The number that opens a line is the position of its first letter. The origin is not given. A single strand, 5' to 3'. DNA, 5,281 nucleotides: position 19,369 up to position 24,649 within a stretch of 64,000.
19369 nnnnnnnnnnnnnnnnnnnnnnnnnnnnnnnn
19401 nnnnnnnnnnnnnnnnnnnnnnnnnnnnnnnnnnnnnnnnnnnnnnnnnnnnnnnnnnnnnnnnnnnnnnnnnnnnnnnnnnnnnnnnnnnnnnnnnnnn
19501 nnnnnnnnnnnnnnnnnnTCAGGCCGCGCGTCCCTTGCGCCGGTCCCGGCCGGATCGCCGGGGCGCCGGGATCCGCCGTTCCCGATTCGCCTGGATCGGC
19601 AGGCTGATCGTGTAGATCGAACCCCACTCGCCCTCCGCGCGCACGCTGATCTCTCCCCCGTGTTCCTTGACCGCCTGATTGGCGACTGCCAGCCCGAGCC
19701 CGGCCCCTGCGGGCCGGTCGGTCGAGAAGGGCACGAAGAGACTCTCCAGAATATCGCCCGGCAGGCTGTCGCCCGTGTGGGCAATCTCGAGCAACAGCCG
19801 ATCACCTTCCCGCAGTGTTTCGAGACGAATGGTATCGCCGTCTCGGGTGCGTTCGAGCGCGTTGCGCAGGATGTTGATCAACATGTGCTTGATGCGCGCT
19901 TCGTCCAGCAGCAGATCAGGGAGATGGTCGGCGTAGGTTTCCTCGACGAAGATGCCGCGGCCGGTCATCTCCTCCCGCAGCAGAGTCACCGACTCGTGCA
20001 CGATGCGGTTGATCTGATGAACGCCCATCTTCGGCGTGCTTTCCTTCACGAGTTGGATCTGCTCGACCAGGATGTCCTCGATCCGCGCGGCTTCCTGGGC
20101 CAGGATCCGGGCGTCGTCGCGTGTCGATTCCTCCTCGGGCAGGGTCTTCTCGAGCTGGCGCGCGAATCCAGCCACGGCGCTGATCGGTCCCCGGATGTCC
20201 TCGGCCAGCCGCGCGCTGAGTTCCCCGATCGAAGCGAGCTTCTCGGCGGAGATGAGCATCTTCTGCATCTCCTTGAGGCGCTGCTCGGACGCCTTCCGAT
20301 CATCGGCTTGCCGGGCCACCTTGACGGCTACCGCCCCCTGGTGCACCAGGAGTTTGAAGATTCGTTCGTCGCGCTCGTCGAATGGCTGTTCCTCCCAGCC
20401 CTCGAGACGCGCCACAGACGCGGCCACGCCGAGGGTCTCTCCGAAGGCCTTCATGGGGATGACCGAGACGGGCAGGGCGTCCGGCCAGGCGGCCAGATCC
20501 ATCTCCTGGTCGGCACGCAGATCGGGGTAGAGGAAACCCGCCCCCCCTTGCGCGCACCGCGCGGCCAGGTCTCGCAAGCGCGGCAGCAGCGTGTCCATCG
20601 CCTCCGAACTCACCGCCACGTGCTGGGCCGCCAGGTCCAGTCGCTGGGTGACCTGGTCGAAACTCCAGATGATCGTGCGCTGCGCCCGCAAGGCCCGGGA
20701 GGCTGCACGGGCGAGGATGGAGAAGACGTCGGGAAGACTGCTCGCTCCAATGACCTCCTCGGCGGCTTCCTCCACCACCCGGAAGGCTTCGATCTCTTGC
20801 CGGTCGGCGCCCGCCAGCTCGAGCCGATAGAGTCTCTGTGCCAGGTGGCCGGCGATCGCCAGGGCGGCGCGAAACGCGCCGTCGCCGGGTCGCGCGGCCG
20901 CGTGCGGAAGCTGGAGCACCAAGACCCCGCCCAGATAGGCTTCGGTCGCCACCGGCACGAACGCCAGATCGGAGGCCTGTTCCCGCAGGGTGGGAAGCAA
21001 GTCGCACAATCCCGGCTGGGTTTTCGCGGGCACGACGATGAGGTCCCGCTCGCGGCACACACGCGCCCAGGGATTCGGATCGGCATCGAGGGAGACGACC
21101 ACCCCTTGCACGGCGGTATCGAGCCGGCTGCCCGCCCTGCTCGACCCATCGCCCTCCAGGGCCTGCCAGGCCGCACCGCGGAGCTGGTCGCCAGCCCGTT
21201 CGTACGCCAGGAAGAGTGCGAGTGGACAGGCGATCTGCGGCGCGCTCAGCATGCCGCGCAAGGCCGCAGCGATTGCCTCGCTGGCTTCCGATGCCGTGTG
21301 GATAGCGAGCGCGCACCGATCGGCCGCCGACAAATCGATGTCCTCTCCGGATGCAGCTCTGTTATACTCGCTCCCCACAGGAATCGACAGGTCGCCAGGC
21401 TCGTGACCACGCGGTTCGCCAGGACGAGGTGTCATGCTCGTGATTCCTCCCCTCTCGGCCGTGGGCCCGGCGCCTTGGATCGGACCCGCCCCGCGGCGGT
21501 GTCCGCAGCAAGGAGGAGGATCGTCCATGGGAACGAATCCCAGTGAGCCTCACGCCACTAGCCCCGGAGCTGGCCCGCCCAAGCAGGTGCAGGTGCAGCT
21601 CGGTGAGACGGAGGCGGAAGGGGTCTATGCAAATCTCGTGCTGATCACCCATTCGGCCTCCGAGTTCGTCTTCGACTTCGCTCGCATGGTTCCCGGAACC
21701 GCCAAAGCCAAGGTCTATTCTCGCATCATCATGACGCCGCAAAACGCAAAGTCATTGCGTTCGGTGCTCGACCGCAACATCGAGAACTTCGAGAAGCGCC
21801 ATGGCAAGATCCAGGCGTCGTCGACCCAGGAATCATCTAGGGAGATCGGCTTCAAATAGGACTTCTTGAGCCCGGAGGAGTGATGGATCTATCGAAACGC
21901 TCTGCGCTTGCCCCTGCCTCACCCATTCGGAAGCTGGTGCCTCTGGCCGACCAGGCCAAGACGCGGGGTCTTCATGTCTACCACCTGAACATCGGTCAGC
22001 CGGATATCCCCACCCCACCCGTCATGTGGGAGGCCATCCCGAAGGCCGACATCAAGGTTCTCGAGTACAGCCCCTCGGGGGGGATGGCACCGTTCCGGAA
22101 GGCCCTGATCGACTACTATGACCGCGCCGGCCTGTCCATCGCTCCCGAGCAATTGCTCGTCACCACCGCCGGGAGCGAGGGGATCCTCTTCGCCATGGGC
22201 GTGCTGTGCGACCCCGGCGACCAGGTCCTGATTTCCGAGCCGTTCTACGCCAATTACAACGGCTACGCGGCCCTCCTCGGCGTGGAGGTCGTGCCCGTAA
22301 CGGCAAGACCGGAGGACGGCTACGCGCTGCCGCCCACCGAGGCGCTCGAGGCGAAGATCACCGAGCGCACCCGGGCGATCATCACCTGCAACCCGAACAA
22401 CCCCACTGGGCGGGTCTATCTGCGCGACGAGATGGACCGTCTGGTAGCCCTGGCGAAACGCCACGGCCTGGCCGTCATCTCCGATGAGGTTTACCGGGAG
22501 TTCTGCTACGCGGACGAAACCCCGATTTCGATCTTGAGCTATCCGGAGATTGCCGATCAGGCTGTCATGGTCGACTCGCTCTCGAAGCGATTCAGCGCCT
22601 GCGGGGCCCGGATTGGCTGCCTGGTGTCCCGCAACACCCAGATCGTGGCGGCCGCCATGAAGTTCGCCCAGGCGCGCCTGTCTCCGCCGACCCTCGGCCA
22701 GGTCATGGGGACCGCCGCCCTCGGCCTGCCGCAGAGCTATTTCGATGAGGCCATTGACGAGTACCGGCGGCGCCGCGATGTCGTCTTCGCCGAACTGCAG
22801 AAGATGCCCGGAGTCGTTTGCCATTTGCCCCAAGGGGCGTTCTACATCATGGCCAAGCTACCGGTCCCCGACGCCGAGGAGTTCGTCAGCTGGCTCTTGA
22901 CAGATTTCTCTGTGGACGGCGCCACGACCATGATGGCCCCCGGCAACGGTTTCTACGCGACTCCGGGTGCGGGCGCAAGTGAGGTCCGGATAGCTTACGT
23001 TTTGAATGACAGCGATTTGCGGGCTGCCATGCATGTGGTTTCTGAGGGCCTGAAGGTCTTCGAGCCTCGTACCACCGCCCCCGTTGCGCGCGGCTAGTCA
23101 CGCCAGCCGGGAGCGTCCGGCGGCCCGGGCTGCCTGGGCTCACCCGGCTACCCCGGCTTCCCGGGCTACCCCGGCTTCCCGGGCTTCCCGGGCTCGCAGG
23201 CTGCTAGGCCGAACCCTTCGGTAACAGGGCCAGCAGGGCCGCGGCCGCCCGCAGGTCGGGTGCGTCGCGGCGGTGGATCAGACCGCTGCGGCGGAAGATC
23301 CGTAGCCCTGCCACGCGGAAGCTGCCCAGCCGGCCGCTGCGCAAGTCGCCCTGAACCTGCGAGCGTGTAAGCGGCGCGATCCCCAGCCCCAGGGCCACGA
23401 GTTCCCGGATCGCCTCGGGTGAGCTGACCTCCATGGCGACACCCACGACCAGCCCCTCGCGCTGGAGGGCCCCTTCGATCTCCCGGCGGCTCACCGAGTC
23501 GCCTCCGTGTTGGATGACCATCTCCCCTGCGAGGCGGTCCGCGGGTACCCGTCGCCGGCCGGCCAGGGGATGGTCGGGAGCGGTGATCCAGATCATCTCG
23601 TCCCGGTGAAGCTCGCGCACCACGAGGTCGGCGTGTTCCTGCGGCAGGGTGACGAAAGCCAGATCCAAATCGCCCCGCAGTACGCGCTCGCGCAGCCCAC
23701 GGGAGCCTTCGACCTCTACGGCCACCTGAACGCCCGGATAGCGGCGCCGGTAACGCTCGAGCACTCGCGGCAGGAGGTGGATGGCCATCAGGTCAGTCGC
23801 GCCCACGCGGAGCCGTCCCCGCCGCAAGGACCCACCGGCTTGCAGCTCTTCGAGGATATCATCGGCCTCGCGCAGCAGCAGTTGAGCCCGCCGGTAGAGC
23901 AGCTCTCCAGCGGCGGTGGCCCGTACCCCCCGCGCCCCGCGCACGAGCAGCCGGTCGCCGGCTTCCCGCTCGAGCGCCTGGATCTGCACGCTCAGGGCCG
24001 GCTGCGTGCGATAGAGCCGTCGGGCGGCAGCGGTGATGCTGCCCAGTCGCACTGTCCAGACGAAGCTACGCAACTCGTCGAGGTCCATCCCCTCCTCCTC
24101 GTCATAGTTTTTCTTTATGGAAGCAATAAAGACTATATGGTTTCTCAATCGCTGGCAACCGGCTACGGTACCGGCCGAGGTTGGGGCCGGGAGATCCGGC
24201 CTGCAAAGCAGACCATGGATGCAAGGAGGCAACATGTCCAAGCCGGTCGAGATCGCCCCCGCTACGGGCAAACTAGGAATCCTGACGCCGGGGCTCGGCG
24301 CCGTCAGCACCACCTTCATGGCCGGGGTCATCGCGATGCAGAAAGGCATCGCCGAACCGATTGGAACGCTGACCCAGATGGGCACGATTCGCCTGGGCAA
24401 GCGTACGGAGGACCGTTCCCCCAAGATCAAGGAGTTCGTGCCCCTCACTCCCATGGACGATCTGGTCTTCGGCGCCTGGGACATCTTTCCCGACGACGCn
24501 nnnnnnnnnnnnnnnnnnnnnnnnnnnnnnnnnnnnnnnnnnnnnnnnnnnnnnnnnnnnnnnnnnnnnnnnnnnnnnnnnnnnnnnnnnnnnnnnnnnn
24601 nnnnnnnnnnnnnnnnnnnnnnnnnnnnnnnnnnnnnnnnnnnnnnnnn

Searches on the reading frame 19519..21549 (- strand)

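Call 64: search_protein_families(library=pfam, proteins=[window:19519-21549:-], max_evalue=0.001)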
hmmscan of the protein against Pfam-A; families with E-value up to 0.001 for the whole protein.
window:19519-21549:- (676 aa): 4 families
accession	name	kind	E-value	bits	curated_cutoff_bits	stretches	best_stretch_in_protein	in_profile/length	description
PF02518.31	HATPase_c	-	2.7e-18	66.8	26.4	1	549-653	2-110/111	Histidine kinase-, DNA gyrase B-, and HSP90-like ATPase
PF13185.12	GAF_2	-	4.9e-06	27.2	28.6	1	270-409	2-135/136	GAF domain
PF00512.31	HisKA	-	0.00013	22.4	26.9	1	442-494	3-54/66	His Kinase A (phospho-acceptor) domain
PF13492.12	GAF_3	-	0.00099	20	27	0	271-401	1-119/129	GAF domain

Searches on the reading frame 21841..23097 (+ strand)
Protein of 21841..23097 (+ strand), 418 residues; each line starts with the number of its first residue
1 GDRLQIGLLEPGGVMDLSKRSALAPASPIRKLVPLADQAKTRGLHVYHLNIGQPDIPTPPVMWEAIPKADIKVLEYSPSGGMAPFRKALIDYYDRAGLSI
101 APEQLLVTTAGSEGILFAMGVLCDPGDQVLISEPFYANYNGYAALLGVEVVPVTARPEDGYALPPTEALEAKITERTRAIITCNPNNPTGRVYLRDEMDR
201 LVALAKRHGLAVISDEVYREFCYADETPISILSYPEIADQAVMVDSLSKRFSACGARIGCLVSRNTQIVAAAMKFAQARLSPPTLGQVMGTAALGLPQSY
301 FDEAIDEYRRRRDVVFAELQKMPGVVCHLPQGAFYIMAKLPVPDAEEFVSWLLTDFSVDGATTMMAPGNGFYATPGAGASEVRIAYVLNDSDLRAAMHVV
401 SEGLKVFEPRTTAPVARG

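Call 64: search_protein_families(library=pfam, proteins=[window:21841-23097:+], max_evalue=0.001)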
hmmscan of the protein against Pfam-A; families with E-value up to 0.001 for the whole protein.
window:21841-23097:+ (418 aa): 3 families
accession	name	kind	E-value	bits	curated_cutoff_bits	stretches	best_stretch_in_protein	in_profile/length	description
PF00155.27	Aminotran_1_2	-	9.8e-56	189.9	19.7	1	47-398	4-359/361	Aminotransferase class I and II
PF01041.23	DegT_DnrJ_EryC1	-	2.1e-08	34.2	19.8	1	106-215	43-145/360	DegT/DnrJ/EryC1/StrS aminotransferase family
PF01212.27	Beta_elim_lyase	-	2.5e-08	34.1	27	1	103-277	48-224/288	Beta-eliminating lyase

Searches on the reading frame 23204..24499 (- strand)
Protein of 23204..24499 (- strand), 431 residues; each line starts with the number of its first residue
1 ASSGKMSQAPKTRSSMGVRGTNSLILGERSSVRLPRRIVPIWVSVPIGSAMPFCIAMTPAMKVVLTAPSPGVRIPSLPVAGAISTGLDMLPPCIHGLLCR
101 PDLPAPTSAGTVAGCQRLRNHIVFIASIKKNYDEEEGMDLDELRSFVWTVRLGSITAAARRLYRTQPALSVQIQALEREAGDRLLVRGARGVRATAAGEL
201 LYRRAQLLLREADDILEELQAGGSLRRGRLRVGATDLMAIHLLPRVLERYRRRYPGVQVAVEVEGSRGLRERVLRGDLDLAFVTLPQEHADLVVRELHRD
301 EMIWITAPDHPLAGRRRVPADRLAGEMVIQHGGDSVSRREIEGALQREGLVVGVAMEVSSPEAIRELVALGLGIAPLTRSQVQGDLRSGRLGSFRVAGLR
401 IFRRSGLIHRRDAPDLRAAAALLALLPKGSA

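Call 64: search_protein_families(library=pfam, proteins=[window:23204-24499:-], max_evalue=0.001)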
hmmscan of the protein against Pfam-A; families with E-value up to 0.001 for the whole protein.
window:23204-24499:- (431 aa): 2 families
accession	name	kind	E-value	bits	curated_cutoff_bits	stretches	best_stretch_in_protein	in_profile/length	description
PF03466.25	LysR_substrate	-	4.9e-49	167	28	1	225-426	3-204/209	LysR substrate binding domain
PF00126.33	HTH_1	-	1e-19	70.7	26.6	1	140-199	1-60/60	Bacterial regulatory helix-turn-helix protein, lysR family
